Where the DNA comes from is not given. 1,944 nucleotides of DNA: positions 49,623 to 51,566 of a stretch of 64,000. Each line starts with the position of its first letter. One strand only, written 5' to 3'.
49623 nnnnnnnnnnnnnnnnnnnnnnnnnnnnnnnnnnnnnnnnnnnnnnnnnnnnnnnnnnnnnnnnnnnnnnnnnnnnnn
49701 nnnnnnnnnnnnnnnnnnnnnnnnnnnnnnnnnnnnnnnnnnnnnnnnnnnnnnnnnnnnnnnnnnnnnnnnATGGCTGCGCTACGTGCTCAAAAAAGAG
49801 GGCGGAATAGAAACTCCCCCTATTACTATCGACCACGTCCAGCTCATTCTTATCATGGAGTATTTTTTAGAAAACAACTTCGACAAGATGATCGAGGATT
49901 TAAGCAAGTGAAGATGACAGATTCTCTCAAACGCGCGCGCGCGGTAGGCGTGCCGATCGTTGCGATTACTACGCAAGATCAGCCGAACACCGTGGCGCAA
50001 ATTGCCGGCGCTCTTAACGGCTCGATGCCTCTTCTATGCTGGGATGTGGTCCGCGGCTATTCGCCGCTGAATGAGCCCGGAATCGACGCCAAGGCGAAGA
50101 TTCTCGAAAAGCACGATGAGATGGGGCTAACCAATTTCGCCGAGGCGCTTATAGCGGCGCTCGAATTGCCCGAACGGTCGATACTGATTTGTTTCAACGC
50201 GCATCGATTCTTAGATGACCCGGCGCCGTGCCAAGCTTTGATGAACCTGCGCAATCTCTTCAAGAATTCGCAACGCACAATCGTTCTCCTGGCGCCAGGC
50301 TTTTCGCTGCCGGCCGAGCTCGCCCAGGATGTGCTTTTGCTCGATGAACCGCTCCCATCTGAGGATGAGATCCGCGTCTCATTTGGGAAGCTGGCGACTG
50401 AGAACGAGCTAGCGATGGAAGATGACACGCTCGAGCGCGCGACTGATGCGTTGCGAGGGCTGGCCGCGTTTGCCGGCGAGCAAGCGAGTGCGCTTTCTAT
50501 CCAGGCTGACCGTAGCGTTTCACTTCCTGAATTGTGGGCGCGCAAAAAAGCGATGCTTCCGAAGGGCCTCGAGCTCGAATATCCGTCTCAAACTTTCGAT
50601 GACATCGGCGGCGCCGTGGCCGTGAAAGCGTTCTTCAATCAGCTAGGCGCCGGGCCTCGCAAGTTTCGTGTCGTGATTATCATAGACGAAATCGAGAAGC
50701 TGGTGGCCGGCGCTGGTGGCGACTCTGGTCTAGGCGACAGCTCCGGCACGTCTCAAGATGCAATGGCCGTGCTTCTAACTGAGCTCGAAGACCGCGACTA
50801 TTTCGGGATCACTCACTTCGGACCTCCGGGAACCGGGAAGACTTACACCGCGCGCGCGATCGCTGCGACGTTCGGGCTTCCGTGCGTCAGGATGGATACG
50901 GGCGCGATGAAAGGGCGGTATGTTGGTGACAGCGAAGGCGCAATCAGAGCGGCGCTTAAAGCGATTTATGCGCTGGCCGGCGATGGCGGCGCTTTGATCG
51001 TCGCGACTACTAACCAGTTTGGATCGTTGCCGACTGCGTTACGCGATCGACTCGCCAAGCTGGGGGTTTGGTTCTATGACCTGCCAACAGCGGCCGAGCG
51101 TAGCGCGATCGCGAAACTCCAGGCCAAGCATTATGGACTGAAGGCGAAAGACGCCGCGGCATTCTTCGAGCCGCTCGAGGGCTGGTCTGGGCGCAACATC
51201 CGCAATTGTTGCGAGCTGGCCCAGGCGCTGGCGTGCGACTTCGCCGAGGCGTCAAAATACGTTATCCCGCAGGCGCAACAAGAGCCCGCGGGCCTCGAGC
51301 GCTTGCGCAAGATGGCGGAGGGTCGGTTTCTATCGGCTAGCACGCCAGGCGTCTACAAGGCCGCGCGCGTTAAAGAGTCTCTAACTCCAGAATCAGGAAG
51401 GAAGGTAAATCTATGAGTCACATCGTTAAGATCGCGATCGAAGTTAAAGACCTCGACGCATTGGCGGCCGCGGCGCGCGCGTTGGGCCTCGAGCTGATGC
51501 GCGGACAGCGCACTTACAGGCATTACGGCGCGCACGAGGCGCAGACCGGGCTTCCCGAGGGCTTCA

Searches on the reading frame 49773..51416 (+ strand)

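Call 94: search_protein_families(library=pfam, proteins=[window:49773-51416:+], max_evalue=0.001)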
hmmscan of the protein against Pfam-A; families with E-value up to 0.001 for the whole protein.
window:49773-51416:+ (547 aa): 2 families
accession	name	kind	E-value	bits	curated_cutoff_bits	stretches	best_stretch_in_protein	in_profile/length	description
PF00004.35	AAA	-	2.6e-18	67.2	21.2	1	347-398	2-53/131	ATPase family associated with various cellular activities (AAA)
PF13401.12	AAA_22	-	7.7e-05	23.5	27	0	349-375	11-40/130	AAA domain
